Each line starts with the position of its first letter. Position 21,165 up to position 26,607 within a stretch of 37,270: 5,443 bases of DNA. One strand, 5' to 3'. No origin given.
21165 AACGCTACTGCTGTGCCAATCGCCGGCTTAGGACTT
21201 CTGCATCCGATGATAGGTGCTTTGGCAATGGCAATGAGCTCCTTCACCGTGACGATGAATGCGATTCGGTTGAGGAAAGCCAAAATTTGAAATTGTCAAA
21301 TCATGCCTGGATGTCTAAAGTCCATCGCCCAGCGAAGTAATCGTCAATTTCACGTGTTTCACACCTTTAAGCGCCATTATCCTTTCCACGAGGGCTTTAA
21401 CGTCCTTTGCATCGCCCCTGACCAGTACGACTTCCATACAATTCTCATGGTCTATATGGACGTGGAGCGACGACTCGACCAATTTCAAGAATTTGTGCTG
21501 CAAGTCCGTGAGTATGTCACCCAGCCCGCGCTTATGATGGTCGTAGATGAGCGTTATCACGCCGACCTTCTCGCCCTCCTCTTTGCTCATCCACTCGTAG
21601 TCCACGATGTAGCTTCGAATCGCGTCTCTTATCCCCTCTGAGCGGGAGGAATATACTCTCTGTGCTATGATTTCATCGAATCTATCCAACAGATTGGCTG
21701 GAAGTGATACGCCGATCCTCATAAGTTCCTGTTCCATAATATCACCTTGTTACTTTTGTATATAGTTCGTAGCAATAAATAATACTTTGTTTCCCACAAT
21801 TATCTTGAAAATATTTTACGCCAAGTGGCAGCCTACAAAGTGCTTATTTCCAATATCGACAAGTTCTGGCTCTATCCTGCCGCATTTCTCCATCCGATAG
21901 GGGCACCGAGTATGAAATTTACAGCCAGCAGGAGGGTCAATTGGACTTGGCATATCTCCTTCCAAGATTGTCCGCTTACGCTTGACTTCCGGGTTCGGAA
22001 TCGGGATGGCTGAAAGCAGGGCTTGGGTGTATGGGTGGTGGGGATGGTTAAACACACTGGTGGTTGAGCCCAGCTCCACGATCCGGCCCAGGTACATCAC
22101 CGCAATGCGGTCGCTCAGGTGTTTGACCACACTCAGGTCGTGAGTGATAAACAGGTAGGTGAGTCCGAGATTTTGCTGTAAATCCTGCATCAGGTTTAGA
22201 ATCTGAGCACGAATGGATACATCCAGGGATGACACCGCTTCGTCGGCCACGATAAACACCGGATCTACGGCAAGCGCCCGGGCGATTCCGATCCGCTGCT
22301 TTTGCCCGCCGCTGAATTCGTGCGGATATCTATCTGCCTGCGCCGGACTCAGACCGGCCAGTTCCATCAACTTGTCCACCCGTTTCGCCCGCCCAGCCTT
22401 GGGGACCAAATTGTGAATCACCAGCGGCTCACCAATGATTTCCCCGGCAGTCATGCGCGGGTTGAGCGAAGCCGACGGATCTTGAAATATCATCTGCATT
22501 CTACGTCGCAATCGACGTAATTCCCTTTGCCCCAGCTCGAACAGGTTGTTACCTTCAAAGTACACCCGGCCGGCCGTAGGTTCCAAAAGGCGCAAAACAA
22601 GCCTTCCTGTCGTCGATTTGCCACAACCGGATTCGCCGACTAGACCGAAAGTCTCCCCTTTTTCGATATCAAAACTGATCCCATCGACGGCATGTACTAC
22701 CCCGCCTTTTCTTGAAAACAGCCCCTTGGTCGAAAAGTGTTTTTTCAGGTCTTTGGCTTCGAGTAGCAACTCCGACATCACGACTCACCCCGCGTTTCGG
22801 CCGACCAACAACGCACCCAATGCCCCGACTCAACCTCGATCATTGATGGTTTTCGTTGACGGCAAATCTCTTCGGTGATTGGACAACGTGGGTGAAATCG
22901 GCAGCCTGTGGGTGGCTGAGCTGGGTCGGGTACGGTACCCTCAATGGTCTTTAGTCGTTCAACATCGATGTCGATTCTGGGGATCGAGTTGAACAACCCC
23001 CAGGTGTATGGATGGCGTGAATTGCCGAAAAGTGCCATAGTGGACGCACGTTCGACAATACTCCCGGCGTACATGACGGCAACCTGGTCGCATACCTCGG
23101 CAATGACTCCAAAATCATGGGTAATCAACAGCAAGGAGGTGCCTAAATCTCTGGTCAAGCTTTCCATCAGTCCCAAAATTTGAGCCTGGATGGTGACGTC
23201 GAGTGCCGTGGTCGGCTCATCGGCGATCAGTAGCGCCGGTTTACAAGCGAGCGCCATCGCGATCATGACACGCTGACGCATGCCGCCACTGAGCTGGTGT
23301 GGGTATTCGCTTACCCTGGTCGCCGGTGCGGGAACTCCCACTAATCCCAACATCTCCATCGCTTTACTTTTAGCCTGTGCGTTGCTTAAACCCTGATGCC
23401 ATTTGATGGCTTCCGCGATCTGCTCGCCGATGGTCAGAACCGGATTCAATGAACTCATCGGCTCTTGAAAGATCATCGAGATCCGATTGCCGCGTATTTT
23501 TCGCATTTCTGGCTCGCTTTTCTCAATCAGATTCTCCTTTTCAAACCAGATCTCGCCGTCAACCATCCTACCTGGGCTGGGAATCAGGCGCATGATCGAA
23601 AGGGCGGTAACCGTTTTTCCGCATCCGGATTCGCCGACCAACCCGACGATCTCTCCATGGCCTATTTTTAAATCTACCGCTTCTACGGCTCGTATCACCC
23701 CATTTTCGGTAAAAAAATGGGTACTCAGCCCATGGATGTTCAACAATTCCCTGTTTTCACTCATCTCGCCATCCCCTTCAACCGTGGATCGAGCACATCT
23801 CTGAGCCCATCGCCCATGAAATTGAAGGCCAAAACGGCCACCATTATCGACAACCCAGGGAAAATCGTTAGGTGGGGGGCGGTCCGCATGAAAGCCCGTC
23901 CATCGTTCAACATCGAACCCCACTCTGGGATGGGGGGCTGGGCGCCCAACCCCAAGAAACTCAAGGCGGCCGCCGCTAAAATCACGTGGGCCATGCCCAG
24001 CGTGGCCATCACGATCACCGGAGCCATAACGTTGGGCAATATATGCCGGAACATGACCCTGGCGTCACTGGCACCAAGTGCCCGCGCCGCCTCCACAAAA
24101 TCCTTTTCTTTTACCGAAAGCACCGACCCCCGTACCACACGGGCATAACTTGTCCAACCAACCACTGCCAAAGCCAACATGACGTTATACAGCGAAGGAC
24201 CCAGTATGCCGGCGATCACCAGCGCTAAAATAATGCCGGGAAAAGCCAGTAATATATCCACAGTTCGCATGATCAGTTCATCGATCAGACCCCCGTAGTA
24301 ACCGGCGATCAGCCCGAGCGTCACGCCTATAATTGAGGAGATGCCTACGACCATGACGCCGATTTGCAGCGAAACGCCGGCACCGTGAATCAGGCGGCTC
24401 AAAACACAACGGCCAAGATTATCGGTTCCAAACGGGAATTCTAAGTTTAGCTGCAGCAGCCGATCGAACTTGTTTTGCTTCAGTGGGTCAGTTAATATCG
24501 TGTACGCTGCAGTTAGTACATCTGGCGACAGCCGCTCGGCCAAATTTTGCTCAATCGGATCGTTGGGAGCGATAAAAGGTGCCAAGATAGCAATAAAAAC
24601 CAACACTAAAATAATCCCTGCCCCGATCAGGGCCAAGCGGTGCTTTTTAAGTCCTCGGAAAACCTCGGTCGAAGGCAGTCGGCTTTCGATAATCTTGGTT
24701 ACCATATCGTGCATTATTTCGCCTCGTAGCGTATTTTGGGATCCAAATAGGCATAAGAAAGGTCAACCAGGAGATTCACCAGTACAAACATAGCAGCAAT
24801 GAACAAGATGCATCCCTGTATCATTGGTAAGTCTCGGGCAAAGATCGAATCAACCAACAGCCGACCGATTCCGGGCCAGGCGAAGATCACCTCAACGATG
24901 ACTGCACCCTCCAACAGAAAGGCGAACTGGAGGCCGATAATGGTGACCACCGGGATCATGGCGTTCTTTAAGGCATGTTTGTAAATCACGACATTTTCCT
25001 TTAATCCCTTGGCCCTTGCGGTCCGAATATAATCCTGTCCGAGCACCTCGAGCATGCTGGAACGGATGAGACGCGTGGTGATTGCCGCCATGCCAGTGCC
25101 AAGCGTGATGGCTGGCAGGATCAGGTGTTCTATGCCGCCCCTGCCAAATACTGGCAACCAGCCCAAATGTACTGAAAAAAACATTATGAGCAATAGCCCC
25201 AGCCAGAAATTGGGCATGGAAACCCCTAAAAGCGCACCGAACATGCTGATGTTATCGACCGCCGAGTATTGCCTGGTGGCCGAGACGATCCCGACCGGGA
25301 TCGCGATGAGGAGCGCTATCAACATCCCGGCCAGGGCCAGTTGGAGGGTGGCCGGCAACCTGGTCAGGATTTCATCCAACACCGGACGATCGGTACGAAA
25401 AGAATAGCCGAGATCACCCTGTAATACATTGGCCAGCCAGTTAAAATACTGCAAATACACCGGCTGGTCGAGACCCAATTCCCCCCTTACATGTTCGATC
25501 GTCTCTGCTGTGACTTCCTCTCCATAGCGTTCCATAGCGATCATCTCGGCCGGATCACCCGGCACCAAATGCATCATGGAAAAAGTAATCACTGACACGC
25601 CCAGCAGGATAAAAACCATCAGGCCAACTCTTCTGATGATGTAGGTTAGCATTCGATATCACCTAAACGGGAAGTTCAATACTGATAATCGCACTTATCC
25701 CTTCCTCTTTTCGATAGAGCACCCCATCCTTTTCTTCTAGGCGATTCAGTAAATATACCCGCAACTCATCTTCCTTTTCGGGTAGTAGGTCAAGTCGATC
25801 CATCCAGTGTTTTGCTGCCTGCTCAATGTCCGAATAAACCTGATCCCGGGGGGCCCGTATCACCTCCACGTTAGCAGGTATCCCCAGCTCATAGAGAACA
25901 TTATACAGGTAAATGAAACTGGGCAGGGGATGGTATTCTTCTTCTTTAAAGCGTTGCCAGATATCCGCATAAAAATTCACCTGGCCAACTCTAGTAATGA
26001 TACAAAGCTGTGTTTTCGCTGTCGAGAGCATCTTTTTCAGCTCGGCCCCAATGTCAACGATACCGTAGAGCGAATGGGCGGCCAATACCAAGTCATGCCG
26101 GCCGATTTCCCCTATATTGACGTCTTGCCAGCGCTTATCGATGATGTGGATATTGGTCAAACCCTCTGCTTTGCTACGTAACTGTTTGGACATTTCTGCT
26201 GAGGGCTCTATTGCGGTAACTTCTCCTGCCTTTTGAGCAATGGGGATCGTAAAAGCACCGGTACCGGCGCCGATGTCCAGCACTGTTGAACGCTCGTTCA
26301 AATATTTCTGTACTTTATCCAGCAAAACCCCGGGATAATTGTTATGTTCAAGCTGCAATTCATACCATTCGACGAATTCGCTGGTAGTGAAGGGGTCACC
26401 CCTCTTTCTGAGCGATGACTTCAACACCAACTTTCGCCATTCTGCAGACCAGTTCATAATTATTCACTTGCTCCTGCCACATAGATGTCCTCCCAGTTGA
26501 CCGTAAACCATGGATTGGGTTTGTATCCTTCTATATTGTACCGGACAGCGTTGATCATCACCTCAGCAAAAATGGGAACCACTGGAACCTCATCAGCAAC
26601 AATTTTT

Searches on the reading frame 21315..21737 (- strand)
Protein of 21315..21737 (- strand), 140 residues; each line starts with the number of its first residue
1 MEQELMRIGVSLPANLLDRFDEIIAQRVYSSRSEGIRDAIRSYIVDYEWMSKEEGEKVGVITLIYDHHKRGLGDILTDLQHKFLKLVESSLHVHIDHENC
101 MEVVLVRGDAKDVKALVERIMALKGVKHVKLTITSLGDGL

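Call 21: search_protein_families(library=pfam, proteins=[window:21315-21737:-], max_evalue=0.001)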
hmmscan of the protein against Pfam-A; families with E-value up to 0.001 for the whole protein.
window:21315-21737:- (140 aa): 2 families
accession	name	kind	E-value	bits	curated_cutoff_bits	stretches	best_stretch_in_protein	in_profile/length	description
PF08753.17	NikR_C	-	1e-32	112.6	22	1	58-134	1-77/77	NikR C terminal nickel binding domain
PF01402.27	RHH_1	-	5.4e-09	36.1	20.5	1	7-44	1-37/39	Ribbon-helix-helix protein, copG family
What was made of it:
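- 21315..21737 (-): Intact nikR. It directly precedes grpE in relatives. Pfam RHH_1 and NikR_C (call 21).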

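Call 41: find_encoding_contigs(protein=window:21315-21737:-, flank=10000, max_places=6)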
Protein window:21315-21737:- (140 aa): 2 contigs read that carry it; 2 places shown.
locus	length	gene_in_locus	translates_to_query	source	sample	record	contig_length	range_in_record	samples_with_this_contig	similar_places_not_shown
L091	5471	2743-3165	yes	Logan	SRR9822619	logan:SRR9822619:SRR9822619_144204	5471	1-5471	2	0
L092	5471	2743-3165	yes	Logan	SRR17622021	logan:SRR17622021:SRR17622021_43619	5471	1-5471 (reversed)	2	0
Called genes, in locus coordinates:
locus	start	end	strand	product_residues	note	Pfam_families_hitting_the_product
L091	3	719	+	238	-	?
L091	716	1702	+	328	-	PF00005:ABC_tran, PF13304:AAA_21 (weak), PF08352:oligo_HPY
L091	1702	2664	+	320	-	PF00005:ABC_tran, PF08352:oligo_HPY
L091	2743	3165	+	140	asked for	PF01402:RHH_1, PF08753:NikR_C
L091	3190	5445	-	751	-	PF00403:HMA, PF00122:E1-E2_ATPase, PF00702:Hydrolase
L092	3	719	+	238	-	?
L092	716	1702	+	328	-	PF00005:ABC_tran, PF13304:AAA_21 (weak), PF08352:oligo_HPY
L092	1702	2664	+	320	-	PF00005:ABC_tran, PF08352:oligo_HPY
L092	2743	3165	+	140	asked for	PF01402:RHH_1, PF08753:NikR_C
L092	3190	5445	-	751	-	PF00403:HMA, PF00122:E1-E2_ATPase, PF00702:Hydrolase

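Call 62: search_protein_families(library=ncbifam, proteins=[window:21315-21737:-], max_evalue=0.00001)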
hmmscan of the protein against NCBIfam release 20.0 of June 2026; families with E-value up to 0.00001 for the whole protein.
window:21315-21737:- (140 aa): 5 families
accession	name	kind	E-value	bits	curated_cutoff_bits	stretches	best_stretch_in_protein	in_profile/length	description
NF002169.0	PRK01002.1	subfamily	2.4e-62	209.1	111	1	3-138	2-137/141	nickel responsive regulator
NF003381.0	PRK04460.1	equivalog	1.5e-49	167.7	105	1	4-139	3-137/139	nickel-responsive transcriptional regulator NikR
NF001884.0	PRK00630.1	subfamily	2.6e-39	134.7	119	1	2-135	7-142/148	nickel responsive regulator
NF002815.0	PRK02967.1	equivalog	1.2e-35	122.6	83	1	6-135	2-131/139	nickel-responsive transcriptional regulator NikR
TIGR02793.1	nikR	equivalog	2.5e-30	105.4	175.45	1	7-133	2-127/129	nickel-responsive transcriptional regulator NikR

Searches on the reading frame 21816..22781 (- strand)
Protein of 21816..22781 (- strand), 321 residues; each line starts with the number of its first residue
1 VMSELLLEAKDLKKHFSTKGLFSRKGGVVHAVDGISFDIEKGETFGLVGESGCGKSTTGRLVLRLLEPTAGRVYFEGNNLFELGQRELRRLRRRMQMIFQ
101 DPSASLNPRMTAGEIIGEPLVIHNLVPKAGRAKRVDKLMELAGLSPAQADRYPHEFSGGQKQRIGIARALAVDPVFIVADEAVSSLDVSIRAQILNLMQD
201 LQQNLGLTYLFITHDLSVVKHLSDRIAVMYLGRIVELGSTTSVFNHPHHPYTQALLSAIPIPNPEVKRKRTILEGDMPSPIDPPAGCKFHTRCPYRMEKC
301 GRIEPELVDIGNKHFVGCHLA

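Call 21: search_protein_families(library=pfam, proteins=[window:21816-22781:-], max_evalue=0.001)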
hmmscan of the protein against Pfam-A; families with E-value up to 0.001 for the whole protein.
window:21816-22781:- (321 aa): 2 families
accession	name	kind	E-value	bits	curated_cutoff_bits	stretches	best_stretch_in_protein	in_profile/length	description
PF00005.33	ABC_tran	-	2.2e-31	109.7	25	1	33-183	2-136/137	ABC transporter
PF08352.17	oligo_HPY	-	1.2e-21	77.2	27.1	1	235-300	1-65/65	Oligopeptide/dipeptide transporter, C-terminal region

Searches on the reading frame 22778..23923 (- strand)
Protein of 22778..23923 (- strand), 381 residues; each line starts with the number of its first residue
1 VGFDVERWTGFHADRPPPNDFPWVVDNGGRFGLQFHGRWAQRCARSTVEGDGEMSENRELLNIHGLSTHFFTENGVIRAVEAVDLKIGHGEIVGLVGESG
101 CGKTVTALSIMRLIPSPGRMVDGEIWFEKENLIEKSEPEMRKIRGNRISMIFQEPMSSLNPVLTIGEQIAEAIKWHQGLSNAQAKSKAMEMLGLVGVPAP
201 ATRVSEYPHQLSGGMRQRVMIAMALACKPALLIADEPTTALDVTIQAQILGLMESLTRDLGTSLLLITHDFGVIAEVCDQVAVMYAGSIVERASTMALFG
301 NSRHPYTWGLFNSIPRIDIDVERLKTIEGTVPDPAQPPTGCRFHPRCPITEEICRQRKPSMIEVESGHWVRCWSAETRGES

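Call 21: search_protein_families(library=pfam, proteins=[window:22778-23923:-], max_evalue=0.001)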
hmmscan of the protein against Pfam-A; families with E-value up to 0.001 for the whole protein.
window:22778-23923:- (381 aa): 3 families
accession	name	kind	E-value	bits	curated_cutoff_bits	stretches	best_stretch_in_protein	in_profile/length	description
PF00005.33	ABC_tran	-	1.6e-29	103.7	25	1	81-239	2-137/137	ABC transporter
PF08352.17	oligo_HPY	-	6.3e-21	75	27.1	1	290-354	1-65/65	Oligopeptide/dipeptide transporter, C-terminal region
PF13304.12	AAA_21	-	1.8e-06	28.7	27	1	207-270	234-299/304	AAA domain, putative AbiEii toxin, Type IV TA system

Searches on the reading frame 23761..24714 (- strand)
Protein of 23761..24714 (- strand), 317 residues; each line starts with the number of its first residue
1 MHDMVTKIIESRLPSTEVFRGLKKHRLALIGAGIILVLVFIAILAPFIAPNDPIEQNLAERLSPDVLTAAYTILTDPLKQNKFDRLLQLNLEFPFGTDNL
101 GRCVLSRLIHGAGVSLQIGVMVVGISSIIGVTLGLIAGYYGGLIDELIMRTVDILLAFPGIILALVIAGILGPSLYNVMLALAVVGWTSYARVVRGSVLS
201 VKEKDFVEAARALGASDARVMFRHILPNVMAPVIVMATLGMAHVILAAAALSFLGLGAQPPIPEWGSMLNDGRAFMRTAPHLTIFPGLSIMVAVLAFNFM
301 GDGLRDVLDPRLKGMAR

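Call 21: search_protein_families(library=pfam, proteins=[window:23761-24714:-], max_evalue=0.001)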
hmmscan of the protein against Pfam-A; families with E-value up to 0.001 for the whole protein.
window:23761-24714:- (317 aa): 2 families
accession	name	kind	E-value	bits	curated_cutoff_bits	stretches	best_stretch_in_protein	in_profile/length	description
PF00528.27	BPD_transp_1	-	6.9e-37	127.4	26.4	1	130-313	1-183/184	Binding-protein-dependent transport system inner membrane component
PF12911.12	OppC_N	-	3.4e-14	52.9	23.9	1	17-64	5-52/53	N-terminal TM domain of oligopeptide transport permease C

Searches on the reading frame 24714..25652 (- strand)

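Call 21: search_protein_families(library=pfam, proteins=[window:24714-25652:-], max_evalue=0.001)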
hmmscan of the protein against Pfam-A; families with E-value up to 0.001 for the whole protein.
window:24714-25652:- (312 aa): 2 families
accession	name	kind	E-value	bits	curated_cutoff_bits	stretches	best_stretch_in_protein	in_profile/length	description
PF00528.27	BPD_transp_1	-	2.4e-45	155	26.4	1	117-308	1-183/184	Binding-protein-dependent transport system inner membrane component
PF19300.4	BPD_transp_1_N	-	6.9e-21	75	23.8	1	1-106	1-114/114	Binding-prot-dependent transport system membrane comp, N-term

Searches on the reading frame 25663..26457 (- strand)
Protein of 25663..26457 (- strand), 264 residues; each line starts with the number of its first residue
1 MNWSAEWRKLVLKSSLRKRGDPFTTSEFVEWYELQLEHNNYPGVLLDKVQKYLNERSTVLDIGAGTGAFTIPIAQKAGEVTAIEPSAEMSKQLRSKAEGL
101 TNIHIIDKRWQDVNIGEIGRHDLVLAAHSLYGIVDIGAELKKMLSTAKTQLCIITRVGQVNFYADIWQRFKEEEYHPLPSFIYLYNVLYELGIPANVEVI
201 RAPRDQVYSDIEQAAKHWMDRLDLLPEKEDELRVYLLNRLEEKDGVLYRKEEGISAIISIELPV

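Call 21: search_protein_families(library=pfam, proteins=[window:25663-26457:-], max_evalue=0.001)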
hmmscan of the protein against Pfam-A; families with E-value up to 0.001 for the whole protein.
window:25663-26457:- (264 aa): 8 families
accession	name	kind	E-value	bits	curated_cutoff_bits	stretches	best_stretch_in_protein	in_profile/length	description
PF13649.12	Methyltransf_25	-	2.8e-10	41.2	27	1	59-131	1-75/97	Methyltransferase domain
PF00398.26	RrnaAD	-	1.1e-08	35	24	1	51-113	26-88/263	Ribosomal RNA adenine dimethylase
PF13489.12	Methyltransf_23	-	2.4e-08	34.3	27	1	45-149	9-110/164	Methyltransferase domain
PF08241.18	Methyltransf_11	-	1.7e-07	32.2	21.2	1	60-136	1-76/95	Methyltransferase domain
PF08242.18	Methyltransf_12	-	1.8e-07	32.2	30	1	60-143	1-88/98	Methyltransferase domain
PF13847.12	Methyltransf_31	-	4.9e-07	30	27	1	55-156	3-111/145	Methyltransferase domain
PF05219.18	DREV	-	5.4e-05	22.9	26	1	55-115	94-150/265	DREV methyltransferase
PF01728.25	FtsJ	-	0.00073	19.9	24.1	1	47-109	13-79/181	FtsJ-like methyltransferase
